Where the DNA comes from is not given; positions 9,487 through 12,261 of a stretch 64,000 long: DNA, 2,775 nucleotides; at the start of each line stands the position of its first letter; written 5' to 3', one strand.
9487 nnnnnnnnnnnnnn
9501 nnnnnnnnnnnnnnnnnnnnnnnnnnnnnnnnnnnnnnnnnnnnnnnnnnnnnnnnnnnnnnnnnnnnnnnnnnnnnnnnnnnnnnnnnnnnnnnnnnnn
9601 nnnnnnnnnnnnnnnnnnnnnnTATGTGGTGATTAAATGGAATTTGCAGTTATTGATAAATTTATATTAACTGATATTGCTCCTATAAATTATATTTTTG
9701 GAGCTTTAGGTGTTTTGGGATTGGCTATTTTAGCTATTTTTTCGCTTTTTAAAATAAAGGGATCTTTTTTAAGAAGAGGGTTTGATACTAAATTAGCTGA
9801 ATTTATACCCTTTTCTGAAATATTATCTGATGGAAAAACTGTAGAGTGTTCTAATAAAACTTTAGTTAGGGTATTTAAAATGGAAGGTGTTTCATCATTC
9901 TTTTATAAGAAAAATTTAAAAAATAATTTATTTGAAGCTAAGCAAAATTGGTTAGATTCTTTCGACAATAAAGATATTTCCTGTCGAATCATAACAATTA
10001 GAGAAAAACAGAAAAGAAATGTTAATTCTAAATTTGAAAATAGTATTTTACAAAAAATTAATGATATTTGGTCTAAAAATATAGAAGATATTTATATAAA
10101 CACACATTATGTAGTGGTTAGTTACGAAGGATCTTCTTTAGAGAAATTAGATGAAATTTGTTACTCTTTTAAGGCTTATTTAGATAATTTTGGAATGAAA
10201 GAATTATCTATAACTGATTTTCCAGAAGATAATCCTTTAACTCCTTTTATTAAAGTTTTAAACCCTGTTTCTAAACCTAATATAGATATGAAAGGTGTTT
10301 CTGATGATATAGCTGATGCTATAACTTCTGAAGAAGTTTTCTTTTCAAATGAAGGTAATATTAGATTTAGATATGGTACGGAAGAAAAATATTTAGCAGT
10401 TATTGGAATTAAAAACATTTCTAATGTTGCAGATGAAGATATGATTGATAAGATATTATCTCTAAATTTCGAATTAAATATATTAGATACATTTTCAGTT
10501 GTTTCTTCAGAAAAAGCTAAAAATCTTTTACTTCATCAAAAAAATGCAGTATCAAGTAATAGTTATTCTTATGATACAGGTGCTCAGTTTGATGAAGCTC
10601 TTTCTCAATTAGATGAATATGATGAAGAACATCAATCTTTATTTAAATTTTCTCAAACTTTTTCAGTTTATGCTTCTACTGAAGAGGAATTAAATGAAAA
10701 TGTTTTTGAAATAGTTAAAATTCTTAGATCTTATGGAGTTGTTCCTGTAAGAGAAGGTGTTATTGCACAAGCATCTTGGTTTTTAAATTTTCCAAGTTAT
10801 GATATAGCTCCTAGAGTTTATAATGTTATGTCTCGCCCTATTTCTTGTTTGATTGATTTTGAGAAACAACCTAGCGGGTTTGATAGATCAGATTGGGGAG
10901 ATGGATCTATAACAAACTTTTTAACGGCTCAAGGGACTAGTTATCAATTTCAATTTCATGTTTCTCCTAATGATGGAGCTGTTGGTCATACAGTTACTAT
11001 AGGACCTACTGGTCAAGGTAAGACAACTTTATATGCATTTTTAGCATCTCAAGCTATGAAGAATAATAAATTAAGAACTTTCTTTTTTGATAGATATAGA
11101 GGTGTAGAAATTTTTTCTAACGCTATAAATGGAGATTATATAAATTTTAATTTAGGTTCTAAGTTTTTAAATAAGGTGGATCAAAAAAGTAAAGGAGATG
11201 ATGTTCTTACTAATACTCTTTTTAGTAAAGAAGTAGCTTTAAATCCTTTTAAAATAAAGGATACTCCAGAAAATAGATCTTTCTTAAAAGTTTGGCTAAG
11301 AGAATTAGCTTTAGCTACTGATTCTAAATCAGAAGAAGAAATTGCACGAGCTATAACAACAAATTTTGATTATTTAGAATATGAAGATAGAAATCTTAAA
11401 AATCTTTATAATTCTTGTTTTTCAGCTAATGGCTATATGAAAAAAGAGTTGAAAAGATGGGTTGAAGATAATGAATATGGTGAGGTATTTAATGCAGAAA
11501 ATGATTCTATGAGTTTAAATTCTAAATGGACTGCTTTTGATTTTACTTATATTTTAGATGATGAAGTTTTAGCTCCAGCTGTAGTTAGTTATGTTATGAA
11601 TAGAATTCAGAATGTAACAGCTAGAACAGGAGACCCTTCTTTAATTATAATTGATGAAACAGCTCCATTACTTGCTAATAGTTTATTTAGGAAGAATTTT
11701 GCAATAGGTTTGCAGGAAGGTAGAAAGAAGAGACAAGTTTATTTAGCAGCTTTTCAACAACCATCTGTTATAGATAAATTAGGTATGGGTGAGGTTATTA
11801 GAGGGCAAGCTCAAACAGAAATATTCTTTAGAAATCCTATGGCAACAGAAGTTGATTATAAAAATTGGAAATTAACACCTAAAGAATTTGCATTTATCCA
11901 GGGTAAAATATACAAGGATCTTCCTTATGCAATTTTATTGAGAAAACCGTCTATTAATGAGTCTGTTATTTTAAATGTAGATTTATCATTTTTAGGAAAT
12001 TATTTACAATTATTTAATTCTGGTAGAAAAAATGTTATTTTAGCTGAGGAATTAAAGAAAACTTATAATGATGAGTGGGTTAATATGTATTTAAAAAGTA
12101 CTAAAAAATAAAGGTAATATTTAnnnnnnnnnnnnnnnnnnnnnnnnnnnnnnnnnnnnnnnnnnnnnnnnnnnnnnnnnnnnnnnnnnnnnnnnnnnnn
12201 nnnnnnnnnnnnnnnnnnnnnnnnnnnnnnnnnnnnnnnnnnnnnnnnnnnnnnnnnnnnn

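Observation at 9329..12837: Atypical T4SS module: virB3-virB4 followed by a secreted HExxH protein instead of virB6/virB5; virB11 orphaned 7 kb away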

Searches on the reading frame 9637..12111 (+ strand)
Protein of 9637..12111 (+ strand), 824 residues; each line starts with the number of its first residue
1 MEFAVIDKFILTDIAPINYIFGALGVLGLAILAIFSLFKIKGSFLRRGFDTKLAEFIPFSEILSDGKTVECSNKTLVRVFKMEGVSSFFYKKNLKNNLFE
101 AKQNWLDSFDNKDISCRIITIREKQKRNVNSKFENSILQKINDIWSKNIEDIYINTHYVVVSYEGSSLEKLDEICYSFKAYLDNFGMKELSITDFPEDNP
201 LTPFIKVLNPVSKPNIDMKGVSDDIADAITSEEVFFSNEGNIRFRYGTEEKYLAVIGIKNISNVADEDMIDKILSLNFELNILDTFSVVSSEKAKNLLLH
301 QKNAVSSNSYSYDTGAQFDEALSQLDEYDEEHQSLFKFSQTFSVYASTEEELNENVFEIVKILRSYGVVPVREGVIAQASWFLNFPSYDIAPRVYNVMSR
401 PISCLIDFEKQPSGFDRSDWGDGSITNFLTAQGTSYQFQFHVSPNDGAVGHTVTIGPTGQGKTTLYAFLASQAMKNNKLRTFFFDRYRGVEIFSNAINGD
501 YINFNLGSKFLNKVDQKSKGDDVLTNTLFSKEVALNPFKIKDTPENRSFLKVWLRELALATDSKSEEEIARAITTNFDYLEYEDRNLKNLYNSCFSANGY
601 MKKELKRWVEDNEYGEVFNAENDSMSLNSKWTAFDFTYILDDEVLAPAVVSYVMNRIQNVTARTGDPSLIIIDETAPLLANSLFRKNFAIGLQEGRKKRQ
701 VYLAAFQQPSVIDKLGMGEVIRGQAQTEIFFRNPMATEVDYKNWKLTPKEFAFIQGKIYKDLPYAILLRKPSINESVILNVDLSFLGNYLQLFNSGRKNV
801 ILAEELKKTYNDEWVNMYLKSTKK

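Call 6: search_protein_families(library=pfam, proteins=[window:9637-12111:+], max_evalue=0.1)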
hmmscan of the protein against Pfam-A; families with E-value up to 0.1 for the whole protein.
window:9637-12111:+ (824 aa): 5 families
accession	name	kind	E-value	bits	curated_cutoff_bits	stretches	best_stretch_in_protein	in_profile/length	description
PF03135.19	CagE_TrbE_VirB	-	6e-16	59.5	21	1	227-387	41-197/204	CagE, TrbE, VirB family, component of type IV transporter system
PF11130.14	TraC_F_IV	-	0.0029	17.1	28.1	1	287-385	268-371/375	TraC protein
PF13401.12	AAA_22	-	0.024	15.4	27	0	450-476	6-32/130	AAA domain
PF04851.21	ResIII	-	0.067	13.5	22.5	0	455-484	29-58/164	Type III restriction enzyme, res subunit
PF02562.22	PhoH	-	0.099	12.6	27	0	452-484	22-54/205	PhoH-like protein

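Call 7: search_protein_families(library=ncbifam, proteins=[window:9637-12111:+], max_evalue=0.1)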
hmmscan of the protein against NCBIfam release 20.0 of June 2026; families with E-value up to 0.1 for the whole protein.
window:9637-12111:+ (824 aa): 10 families
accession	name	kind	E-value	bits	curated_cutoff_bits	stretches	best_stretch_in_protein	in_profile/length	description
TIGR00929.1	VirB4_CagE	subfamily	3e-114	382.9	643.1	2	169-819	157-789/792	VirB4 family type IV secretion/conjugal transfer ATPase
NF010473.0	PRK13898.1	equivalog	1.3e-58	198.7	1050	1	170-819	172-795/801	type IV secretion system ATPase VirB4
NF010427.0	PRK13853.1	equivalog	9.8e-50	169.2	957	1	221-814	205-776/789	type IV secretion system protein VirB4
NF010447.0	PRK13873.1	equivalog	2.7e-31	108.3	1020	1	314-741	311-712/815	conjugal transfer protein TrbE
NF010466.0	PRK13891.1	subfamily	1.6e-23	82.6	1322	1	428-821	471-840/852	conjugal transfer protein TrbE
NF010404.0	PRK13830.1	subfamily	1.1e-21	76.3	810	1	432-820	443-804/818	conjugal transfer protein TrbE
NF045971.1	conju_CD1110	equivalog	9.2e-07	27.5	325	1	55-368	3-342/752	VirB4-like conjugal transfer ATPase, CD1110 family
TIGR03744.1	traC_PFL_4706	equivalog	0.00069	17.6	520.6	1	301-492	328-517/892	conjugative transfer ATPase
TIGR03743.1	SXT_TraD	subfamily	0.0045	15.5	366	1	444-478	170-204/636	conjugative transfer system coupling protein TraD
TIGR03499.1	FlhF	equivalog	0.047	13.7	174.15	1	452-479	201-231/286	flagellar biosynthesis GTPase FlhF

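Call 41: find_homologous_proteins(query=window:9637-12111:+, max_evalue=1e-20)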
Query window:9637-12111:+ (824 aa): 109 proteins with E <= 1e-20 among 8000 candidates.
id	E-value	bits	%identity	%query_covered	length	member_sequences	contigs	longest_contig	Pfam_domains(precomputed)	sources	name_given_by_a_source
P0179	0.0e+0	1845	100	100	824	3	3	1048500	PF03135.20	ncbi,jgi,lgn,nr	ncbi:MAG: hypothetical protein N4A44_02530 [Alphaproteobacteria bacterium]|jgi:type IV secretion sys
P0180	0.0e+0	1236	66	99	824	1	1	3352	PF27097.1,PF03135.20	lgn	-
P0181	6.1e-296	1002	53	100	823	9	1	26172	PF03135.20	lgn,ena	-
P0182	5.1e-289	979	54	100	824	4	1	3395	PF11130.15,PF03135.20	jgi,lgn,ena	-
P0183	1.5e-285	968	54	100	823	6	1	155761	PF11130.15,PF03135.20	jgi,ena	-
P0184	3.6e-275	934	53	97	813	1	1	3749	PF03135.20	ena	-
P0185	1.1e-274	932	52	99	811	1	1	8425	PF03135.20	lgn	-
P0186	1.2e-274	932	52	99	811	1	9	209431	PF03135.20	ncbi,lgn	-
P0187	1.2e-274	932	52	99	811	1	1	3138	PF03135.20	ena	-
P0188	1.4e-274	932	54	97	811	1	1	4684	PF03135.20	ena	-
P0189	1.8e-274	931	53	99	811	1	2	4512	PF03135.20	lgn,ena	-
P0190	2.0e-274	931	52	99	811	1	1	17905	PF03135.20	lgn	-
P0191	2.7e-274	931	53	99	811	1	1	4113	PF03135.20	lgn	-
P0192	2.9e-274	931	53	99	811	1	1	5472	PF03135.20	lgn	-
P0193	2.9e-274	931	53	99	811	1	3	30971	PF03135.20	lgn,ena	-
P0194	3.0e-274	931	53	99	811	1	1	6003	PF03135.20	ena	-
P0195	3.9e-274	930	52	99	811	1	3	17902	PF03135.20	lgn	-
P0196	3.9e-274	930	52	99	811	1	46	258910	PF03135.20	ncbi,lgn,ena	-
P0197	4.8e-274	930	52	99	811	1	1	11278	PF03135.20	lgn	-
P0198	5.4e-274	930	52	99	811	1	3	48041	PF03135.20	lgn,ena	-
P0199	7.7e-274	929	53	99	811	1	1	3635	PF03135.20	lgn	-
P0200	1.0e-273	929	52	99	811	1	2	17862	PF03135.20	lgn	-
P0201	1.0e-273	929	52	99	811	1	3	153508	PF03135.20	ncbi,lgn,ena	-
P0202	1.8e-273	928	52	99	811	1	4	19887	PF03135.20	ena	-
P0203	2.8e-273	927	52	99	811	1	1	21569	PF03135.20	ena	-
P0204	3.2e-273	927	52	99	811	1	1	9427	PF03135.20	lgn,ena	-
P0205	3.4e-273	927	52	99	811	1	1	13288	PF03135.20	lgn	-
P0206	5.7e-273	926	52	99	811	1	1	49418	PF03135.20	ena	-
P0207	6.4e-273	926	52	99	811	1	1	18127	PF03135.20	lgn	-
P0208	1.1e-272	925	53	98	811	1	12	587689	PF03135.20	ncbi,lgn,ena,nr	ncbi:MAG: hypothetical protein J6J27_04325 [Alphaproteobacteria bacterium]|nr:hypothetical protein [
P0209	1.3e-272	925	53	98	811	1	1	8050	PF03135.20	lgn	-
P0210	2.3e-272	924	53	98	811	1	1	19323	PF03135.20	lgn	-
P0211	6.3e-272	923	52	99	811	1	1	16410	PF03135.20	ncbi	-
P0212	1.1e-271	922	53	99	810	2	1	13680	PF03135.20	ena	-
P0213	2.0e-271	921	53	98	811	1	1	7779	PF03135.20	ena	-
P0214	2.5e-271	921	53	98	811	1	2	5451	PF03135.20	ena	-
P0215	5.8e-271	920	53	97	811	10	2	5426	PF03135.20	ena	-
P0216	5.9e-271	920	52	99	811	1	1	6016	PF03135.20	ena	-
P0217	1.7e-270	918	53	95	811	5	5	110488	PF27097.1,PF03135.20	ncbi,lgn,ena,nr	ncbi:hypothetical protein HDR60_04250 [bacterium]|nr:hypothetical protein [bacterium]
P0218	5.0e-270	917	51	99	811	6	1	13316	PF27097.1,PF03135.20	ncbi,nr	ncbi:MAG: hypothetical protein LBI17_02505 [Rickettsiales bacterium]|nr:hypothetical protein [Ricket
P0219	8.1e-270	916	52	100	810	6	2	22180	PF03135.20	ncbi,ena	-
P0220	1.1e-268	912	52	98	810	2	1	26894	PF03135.20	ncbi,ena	-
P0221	3.0e-268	911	53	95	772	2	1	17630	PF03135.20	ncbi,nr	ncbi:MAG: hypothetical protein LBT92_00140 [Rickettsiales bacterium]|nr:hypothetical protein [Ricket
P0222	9.3e-268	909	50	98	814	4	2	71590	PF27097.1,PF03135.20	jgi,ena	-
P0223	2.8e-266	904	50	99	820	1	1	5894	PF27097.1,PF03135.20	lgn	-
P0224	2.8e-266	904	50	99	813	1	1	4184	PF03135.20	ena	-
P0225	8.0e-264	896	52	96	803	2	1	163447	PF03135.20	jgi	-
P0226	8.8e-264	896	51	97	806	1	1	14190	PF03135.20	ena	-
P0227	1.1e-259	882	50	97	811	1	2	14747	PF03135.20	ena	-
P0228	6.0e-250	850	52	93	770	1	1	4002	PF27097.1,PF03135.20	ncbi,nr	ncbi:MAG: hypothetical protein LBH41_00420, partial [Rickettsiales bacterium]|nr:hypothetical protei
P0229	4.5e-242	824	46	100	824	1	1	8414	PF03135.20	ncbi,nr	ncbi:MAG: hypothetical protein JXQ74_02690 [Alphaproteobacteria bacterium]|nr:hypothetical protein [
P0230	1.1e-239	816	46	97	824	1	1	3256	PF27097.1,PF03135.20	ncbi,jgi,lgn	-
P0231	1.0e-232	793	55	81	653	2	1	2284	PF03135.20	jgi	jgi:type IV secretion system protein VirB4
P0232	2.8e-225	769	58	73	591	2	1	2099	PF03135.20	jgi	jgi:type IV secretion system protein VirB4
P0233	1.0e-224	767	46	99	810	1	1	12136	PF03135.20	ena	-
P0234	1.1e-224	767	45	99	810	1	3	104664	PF03135.20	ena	-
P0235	6.6e-224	764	45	99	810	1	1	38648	PF03135.20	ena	-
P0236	7.3e-224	764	45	99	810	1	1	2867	PF03135.20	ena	-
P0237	2.9e-223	762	46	97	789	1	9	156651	PF03135.20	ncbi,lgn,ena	-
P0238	3.9e-223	762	44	98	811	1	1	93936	PF03135.20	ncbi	ncbi:MAG: hypothetical protein AB7U85_07035 [Alphaproteobacteria bacterium]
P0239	5.3e-223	761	46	97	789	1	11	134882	PF03135.20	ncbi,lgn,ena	-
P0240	6.0e-223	761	45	98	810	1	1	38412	PF27097.1,PF03135.20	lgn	-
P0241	8.3e-223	761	45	97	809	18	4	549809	PF27097.1,PF03135.20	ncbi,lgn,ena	-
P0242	1.4e-222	760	46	97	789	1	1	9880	PF03135.20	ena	-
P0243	1.8e-219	749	44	98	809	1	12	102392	PF27097.1,PF03135.20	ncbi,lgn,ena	-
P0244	1.9e-219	749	44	98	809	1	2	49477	PF27097.1,PF03135.20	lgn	-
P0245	2.0e-219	749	44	98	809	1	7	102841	PF27097.1,PF03135.20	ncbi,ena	-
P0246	2.6e-219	749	44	98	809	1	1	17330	PF27097.1,PF03135.20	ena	-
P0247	2.7e-219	749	44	98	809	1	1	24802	PF27097.1,PF03135.20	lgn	-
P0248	2.9e-219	749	44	97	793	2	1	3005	PF19044.7,PF03135.20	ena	-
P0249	3.2e-219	749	44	98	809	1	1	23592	PF27097.1,PF03135.20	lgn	-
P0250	3.6e-219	749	45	98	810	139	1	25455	PF03135.20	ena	-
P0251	3.8e-219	748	44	97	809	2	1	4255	PF27097.1,PF03135.20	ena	-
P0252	4.1e-219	748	45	97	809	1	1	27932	PF27097.1,PF03135.20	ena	-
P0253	9.6e-219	747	44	98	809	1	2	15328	PF27097.1,PF03135.20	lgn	-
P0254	1.6e-218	746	44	98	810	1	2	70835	PF27097.1,PF03135.20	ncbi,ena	-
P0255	1.6e-218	746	44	98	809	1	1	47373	PF27097.1,PF03135.20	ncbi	-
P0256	3.2e-218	745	44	98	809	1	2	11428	PF27097.1,PF03135.20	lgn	-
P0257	1.1e-216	740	44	98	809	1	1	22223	PF27097.1,PF03135.20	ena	-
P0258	3.3e-216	739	44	97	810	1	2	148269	PF27097.1,PF03135.20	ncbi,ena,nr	ncbi:MAG: hypothetical protein IKS23_05310 [Alphaproteobacteria bacterium]|nr:hypothetical protein [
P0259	6.5e-216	738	44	97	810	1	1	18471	PF19044.7,PF27097.1,PF03135.20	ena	-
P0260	8.7e-216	737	43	97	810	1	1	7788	PF27097.1,PF03135.20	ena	-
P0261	8.9e-216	737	43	98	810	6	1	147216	PF27097.1,PF03135.20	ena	-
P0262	5.5e-215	735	43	97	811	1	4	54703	PF27097.1,PF03135.20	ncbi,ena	-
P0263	1.0e-214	734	44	97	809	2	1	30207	PF19044.7,PF27097.1,PF03135.20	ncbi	-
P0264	1.3e-214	733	44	97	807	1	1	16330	PF03135.20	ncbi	-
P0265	1.8e-214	733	43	97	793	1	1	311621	PF19044.7,PF27097.1,PF03135.20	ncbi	-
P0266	8.4e-214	731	43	97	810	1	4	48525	PF19044.7,PF27097.1,PF03135.20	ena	-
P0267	6.4e-212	725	42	97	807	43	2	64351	PF27097.1,PF03135.20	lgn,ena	-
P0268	1.1e-207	710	52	75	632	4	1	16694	PF03135.20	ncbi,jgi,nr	ncbi:MAG: hypothetical protein B6I23_01615 [Rickettsiaceae bacterium 4572_127]|nr:MAG: hypothetical 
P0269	2.5e-203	696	42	96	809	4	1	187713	PF27097.1,PF03135.20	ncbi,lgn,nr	ncbi:MAG: hypothetical protein EOM53_01100 [Alphaproteobacteria bacterium]|nr:hypothetical protein [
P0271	3.9e-191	656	41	96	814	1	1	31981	PF27097.1,PF03135.20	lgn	-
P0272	7.8e-188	645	41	93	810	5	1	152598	PF27097.1,PF03135.20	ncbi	-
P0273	2.5e-187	643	41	99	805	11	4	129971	PF27097.1,PF03135.20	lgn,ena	-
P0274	5.3e-186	639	41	94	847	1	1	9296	PF27097.1,PF03135.20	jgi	jgi:type IV secretion system protein VirB4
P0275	1.4e-184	634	39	97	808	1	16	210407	PF03135.20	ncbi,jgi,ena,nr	ncbi:MAG: hypothetical protein E7006_00870 [Alphaproteobacteria bacterium]|nr:hypothetical protein [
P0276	5.5e-184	632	39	97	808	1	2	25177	PF03135.20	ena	-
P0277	6.2e-184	632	39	97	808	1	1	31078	PF03135.20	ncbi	-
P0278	2.3e-183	630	39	97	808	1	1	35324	PF03135.20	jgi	-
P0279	1.7e-182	627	40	97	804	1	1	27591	PF27097.1,PF03135.20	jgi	-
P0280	3.1e-182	626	39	97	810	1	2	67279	PF27097.1,PF03135.20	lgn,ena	-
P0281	1.0e-180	621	40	96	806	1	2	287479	PF27097.1,PF03135.20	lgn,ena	-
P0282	1.8e-180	621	40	93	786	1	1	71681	PF27097.1,PF03135.20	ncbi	-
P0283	1.3e-179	618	40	94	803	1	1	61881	PF27097.1,PF03135.20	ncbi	-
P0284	1.6e-162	561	38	97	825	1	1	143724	PF03135.20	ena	-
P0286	4.3e-38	150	29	59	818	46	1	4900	PF10412.16,PF03135.20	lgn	-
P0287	1.3e-23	102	24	67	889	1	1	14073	PF27097.1,PF03135.20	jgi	-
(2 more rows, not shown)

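Call 42: find_encoding_contigs(protein=P0183, flank=7000, max_places=1)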
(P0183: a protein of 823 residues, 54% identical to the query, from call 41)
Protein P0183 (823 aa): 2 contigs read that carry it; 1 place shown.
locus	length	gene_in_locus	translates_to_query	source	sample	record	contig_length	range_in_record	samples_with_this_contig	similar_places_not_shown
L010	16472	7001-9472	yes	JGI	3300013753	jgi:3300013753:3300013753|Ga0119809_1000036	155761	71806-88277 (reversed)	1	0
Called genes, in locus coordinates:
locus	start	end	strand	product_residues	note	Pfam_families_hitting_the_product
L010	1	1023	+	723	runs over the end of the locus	PF01138:RNase_PH, PF03725:RNase_PH_C (weak), PF03726:PNPase, PF01138:RNase_PH, PF00013:KH_1, PF00575:S1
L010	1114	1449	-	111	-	-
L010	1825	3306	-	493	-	-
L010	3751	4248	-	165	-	PF02511:Thy1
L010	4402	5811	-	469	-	PF08245:Mur_ligase_M, PF02875:Mur_ligase_C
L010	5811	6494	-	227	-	-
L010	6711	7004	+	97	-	-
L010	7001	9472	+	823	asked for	PF03135:CagE_TrbE_VirB, PF11130:TraC_F_IV (faint)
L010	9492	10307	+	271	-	PF00768:Peptidase_S11, PF13354:Beta-lactamase2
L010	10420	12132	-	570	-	PF00133:tRNA-synt_1, PF01406:tRNA-synt_1e (faint), PF09334:tRNA-synt_1g, PF08264:Anticodon_1 (weak), PF19303:Anticodon_3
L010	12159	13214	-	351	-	-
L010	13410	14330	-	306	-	PF02195:ParB_N, PF17762:HTH_ParB, PF23552:ParB_C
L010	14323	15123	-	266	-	PF00142:Fer4_NifH, PF02374:ArsA_ATPase (weak), PF06564:CBP_BcsQ, PF09140:MipZ, PF10609:ParA, PF13614:AAA_31, PF01656:CbiA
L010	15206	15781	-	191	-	PF02527:GidB, PF05175:MTS (faint), PF13847:Methyltransf_31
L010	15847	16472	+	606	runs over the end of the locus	PF00515:TPR_1 (faint), PF12895:ANAPC3 (faint), PF13174:TPR_6 (faint), PF13424:TPR_12 (faint), PF13428:TPR_14 (faint), PF07719:TPR_2 (faint), PF13181:TPR_8 (faint), PF13431:TPR_17 (faint), +1 more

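Call 43: find_encoding_contigs(protein=P0208, flank=7000, max_places=1)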
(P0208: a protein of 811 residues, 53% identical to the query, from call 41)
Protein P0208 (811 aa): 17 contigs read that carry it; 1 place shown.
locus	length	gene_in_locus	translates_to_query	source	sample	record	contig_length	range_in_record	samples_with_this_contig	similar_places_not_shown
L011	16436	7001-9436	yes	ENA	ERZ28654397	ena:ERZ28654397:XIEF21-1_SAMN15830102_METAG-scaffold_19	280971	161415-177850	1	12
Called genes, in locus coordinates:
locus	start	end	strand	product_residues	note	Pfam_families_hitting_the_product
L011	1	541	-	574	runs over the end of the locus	PF23914:TPR_CcmH_CycH (faint), PF12895:ANAPC3 (faint), PF00515:TPR_1 (faint), PF07719:TPR_2 (faint), PF13181:TPR_8 (faint), PF13414:TPR_11 (faint), PF13428:TPR_14 (faint), PF13424:TPR_12 (weak), +2 more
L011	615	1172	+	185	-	PF02527:GidB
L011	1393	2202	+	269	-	PF00142:Fer4_NifH, PF02374:ArsA_ATPase, PF06564:CBP_BcsQ, PF09140:MipZ, PF10609:ParA, PF13614:AAA_31, PF01656:CbiA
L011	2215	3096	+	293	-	PF02195:ParB_N, PF17762:HTH_ParB, PF23552:ParB_C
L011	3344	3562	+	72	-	PF07866:DUF1653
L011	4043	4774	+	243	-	PF01643:Acyl-ACP_TE, PF13279:4HBT_2 (faint), PF20791:Acyl-ACP_TE_C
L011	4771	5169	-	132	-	PF13279:4HBT_2, PF03061:4HBT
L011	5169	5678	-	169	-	PF06114:Peptidase_M78 (weak)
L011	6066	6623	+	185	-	PF09835:DUF2062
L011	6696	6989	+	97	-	PF05101:VirB3 (weak)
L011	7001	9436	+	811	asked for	PF03135:CagE_TrbE_VirB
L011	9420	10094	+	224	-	-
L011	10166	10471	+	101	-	PF09538:FYDLN_acid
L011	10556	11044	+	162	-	PF00011:HSP20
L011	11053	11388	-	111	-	-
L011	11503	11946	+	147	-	-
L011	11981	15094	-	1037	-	PF00133:tRNA-synt_1, PF09334:tRNA-synt_1g (weak), PF08264:Anticodon_1, PF19302:DUF5915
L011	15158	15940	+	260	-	PF00702:Hydrolase, PF08282:Hydrolase_3 (faint), PF12710:HAD (weak), PF13419:HAD_2, PF13242:Hydrolase_like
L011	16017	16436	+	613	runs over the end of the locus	PF01134:GIDA, PF07992:Pyr_redox_2 (weak), PF12831:FAD_oxidored (weak), PF21680:GIDA_C_1st, PF13932:SAM_GIDA_C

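Call 44: find_encoding_contigs(protein=P0241, flank=7000, max_places=1)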
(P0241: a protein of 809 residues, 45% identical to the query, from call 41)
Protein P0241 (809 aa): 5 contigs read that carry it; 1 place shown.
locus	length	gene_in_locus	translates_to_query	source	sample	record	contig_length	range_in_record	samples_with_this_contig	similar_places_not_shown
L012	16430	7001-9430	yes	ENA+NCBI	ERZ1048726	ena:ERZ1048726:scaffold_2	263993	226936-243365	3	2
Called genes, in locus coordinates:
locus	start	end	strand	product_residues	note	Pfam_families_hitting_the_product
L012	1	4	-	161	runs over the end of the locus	-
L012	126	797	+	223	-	PF02224:Cytidylate_kin, PF13189:Cytidylate_kin2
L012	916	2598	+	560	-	PF17092:PCB_OB (faint), PF00575:S1, PF13509:S1_2 (faint), PF21710:Spt6_S1 (faint), PF00575:S1, PF00575:S1, PF23459:S1_RRP5 (weak), PF00575:S1, +2 more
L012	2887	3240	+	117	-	PF04956:TrbC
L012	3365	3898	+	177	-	-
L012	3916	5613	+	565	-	-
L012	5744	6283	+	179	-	PF02525:Flavodoxin_2, PF03358:FMN_red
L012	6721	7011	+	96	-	-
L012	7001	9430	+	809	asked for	PF27097:VirB4_TrbE_N (weak), PF03135:CagE_TrbE_VirB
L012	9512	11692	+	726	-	PF24161:CCDC39 (weak)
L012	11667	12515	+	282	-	-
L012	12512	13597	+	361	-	-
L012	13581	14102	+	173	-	-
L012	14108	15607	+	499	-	-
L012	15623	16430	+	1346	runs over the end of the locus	-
